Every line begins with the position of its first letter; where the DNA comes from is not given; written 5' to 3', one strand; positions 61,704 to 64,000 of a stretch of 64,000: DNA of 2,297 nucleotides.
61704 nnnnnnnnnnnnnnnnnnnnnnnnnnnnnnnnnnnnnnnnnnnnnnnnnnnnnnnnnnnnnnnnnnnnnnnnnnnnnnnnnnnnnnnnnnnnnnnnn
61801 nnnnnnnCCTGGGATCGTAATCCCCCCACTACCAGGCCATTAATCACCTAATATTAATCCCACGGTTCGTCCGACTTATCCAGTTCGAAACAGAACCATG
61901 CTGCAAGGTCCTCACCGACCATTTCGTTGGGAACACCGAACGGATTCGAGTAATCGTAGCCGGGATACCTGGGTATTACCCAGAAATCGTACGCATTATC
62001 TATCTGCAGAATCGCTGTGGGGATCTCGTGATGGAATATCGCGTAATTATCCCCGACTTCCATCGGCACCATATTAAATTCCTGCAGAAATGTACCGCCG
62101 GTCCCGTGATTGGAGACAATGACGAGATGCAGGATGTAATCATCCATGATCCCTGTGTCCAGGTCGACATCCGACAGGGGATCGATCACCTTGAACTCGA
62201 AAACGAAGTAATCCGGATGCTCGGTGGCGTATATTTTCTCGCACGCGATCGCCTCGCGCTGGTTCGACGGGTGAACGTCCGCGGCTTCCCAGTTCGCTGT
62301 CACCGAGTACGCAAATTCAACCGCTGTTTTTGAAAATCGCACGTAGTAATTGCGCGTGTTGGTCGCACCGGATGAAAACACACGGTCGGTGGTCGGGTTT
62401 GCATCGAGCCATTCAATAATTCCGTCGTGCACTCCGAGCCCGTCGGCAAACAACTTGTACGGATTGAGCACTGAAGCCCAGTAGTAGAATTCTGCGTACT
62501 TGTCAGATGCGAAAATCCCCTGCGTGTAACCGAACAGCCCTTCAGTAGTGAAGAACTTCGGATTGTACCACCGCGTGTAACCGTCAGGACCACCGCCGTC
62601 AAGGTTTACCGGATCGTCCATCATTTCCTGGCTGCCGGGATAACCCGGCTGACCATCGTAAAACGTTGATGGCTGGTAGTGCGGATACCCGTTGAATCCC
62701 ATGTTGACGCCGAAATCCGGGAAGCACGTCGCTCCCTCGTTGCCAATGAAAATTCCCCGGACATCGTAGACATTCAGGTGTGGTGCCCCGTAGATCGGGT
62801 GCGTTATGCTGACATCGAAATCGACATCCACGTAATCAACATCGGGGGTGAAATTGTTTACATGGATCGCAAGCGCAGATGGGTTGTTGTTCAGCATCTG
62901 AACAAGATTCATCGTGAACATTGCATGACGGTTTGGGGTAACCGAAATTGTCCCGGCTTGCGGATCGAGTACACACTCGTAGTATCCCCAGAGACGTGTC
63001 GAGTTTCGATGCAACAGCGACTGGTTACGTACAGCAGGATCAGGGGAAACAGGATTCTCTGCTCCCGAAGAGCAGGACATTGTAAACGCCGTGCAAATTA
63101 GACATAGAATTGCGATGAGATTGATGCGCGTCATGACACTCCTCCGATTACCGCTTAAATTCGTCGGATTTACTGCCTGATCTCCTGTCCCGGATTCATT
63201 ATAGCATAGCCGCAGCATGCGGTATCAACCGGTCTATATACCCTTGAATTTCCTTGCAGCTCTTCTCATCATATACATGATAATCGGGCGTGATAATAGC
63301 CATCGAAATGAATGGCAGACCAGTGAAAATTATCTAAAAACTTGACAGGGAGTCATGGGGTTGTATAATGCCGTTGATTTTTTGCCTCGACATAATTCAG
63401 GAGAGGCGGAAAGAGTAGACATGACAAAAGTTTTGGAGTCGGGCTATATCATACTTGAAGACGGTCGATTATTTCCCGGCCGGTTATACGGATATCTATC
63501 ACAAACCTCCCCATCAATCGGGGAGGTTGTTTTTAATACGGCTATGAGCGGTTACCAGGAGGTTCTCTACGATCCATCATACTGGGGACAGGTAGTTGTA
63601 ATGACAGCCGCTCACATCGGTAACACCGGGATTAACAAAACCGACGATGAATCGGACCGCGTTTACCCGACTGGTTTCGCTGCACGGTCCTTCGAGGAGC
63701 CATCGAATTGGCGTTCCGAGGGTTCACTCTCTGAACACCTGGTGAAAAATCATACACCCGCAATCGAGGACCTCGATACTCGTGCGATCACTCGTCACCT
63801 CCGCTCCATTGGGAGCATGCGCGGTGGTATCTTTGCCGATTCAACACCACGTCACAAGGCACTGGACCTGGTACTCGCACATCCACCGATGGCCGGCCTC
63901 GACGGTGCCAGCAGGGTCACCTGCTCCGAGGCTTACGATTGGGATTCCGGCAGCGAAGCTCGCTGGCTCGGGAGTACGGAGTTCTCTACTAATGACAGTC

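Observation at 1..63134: Seven paralogous lipoproteins share an unassigned ~350-aa N-terminal module with interchangeable C-terminal domains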

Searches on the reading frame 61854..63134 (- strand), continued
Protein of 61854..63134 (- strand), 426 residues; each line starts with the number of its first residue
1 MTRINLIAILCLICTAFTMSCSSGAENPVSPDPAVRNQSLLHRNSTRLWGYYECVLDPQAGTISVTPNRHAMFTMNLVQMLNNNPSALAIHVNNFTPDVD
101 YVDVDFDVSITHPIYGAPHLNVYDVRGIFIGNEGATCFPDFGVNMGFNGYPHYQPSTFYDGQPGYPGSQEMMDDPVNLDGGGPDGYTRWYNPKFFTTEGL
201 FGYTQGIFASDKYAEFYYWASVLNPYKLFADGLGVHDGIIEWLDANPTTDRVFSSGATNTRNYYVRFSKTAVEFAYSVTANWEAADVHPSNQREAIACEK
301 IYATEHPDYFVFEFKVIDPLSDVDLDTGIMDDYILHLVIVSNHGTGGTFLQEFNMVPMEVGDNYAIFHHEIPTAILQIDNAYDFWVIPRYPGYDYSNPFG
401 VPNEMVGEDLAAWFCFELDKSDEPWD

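Call 67: find_related_loci(query=A2, collection=viral_contigs, flank=5000)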
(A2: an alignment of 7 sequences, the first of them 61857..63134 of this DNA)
Query A2 (426 aa) in viral_contigs; peptide patterns used: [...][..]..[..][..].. (x = any residue, [..] = any of these).
50 stretches matched a pattern, but none encodes a relative of the query by tblastn (E <= 1e-3).
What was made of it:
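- No family member in IMG/VR (call 67).
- Tried and rejected: IMG/VR holds no family member (call 67), so a phage-borne origin is rejected.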

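Call 68: search_protein_families(library=pfam, proteins=[L027:1-1185:+, L049:5137-7536:+, L008:6382-9750:-, L048:11348-12391:-, L024:18595-20481:+, L008:13997-15424:+, L054:2086-2940:-, L042:8607-9656:+, L037:4395-6137:-], max_evalue=0.001)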
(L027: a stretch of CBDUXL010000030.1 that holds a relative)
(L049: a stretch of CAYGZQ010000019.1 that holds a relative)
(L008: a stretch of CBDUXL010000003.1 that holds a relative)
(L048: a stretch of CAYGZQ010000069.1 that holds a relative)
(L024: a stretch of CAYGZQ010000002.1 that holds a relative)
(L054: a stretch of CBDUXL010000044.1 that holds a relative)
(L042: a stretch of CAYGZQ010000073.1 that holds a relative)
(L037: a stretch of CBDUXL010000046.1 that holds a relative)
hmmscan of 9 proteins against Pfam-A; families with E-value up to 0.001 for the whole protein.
L027:1-1185:+ (395 aa): 0 families

L049:5137-7536:+ (800 aa): 4 families
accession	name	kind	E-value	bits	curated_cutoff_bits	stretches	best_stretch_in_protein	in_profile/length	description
PF06739.17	SBBP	-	3.9e-20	71.9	20.5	1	544-567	7-31/38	Beta-propeller repeat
PF18911.6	PKD_4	-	2.2e-18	66.5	27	2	187-269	3-77/85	PKD domain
PF00801.26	PKD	-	1.3e-13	51.2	23.5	2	194-266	6-71/80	PKD domain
PF22352.2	K319L-like_PKD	-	0.00055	20.3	27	0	212-274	22-82/84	K319L-like, PKD domain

L008:6382-9750:- (1123 aa): 4 families
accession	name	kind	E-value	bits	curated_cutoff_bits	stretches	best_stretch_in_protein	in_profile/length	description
PF00133.28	tRNA-synt_1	-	2.9e-113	379.2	22.7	1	70-695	3-403/414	tRNA synthetases class I (I, L, M and V)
PF19302.4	DUF5915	-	1.7e-45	155.4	27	1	923-1120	1-192/195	Domain of unknown function (DUF5915)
PF08264.19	Anticodon_1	-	6.8e-35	120.6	25.1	1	754-906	1-147/148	Anticodon-binding domain of tRNA ligase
PF09334.17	tRNA-synt_1g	-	1.8e-14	53.8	20.1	1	101-241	10-131/391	tRNA synthetases class I (M)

L048:11348-12391:- (348 aa): 0 families

L024:18595-20481:+ (629 aa): 1 family
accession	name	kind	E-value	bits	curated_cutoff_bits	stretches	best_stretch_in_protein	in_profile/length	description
PF00395.25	SLH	-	2.5e-16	59.8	20.8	1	122-162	1-41/44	S-layer homology domain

L008:13997-15424:+ (476 aa): 5 families
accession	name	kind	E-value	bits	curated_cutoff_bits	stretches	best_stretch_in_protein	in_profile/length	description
PF13365.12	Trypsin_2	-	2.1e-36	126.2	27.6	1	183-321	1-144/144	Trypsin-like peptidase domain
PF00089.32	Trypsin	-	2.2e-20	73.9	20.6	1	182-345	26-217/220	Trypsin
PF13180.12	PDZ_2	-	2.8e-11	44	27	1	361-467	2-77/80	PDZ domain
PF17820.7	PDZ_6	-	6.7e-08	32.6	27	1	423-459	19-54/54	PDZ domain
PF10459.15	Peptidase_S46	-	0.00037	19.7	22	0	179-202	44-68/698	Peptidase S46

L054:2086-2940:- (285 aa): 0 families

L042:8607-9656:+ (350 aa): 0 families

L037:4395-6137:- (581 aa): 1 family
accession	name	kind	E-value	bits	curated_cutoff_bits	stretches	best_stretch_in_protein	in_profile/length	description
PF00990.26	GGDEF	-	2e-49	167.9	23.8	1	364-521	1-161/161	Diguanylate cyclase, GGDEF domain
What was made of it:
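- SLH-domain proteins occur in some related loci (call 68).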

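Call 74: search_protein_families(library=pfam, alignment_id=A7, max_evalue=0.001)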
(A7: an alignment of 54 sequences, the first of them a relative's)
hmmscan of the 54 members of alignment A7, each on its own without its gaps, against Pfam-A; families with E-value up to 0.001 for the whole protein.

A. member 1, P0137 (1354 aa): 1 family
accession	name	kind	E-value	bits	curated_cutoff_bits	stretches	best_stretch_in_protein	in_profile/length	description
PF10342.15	Kre9_KNH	-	8.2e-16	59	24.6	0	422-481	1-64/94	Kre9/KNH-like N-terminal Ig-like domain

B. families by the number of members that match (of 54 scanned): 10 families
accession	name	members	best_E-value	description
PF18911.6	PKD_4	18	2e-15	PKD domain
PF06739.17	SBBP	11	1.2e-13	Beta-propeller repeat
PF21027.3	Sde0182_C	8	6.8e-05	Cellulose-binding protein Sde0182, C-terminal domain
PF10342.15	Kre9_KNH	6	8.2e-16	Kre9/KNH-like N-terminal Ig-like domain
PF13360.13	PQQ_2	2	1.8e-13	Outer membrane protein assembly factor BamB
PF00801.26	PKD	2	6.1e-08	PKD domain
PF17164.10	DUF5122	1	1.8e-05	Domain of unknown function (DUF5122) beta-propeller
PF07602.17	DUF1565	1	4.2e-05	Protein of unknown function (DUF1565)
PF23795.1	SH3_YKFC_2nd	1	0.00023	YKFC SH3b2 domain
PF13229.12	Beta_helix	1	0.00065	Right handed beta helix region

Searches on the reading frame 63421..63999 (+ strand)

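Call 71: search_protein_families(library=pfam, proteins=[window:63421-63999:+], max_evalue=0.01)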
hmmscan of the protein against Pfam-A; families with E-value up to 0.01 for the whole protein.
window:63421-63999:+ (193 aa): 1 family
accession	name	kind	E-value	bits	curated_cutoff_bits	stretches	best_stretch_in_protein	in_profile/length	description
PF00988.28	CPSase_sm_chain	-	1.7e-41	141.4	27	1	10-137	1-126/126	Carbamoyl-phosphate synthase small chain, CPSase domain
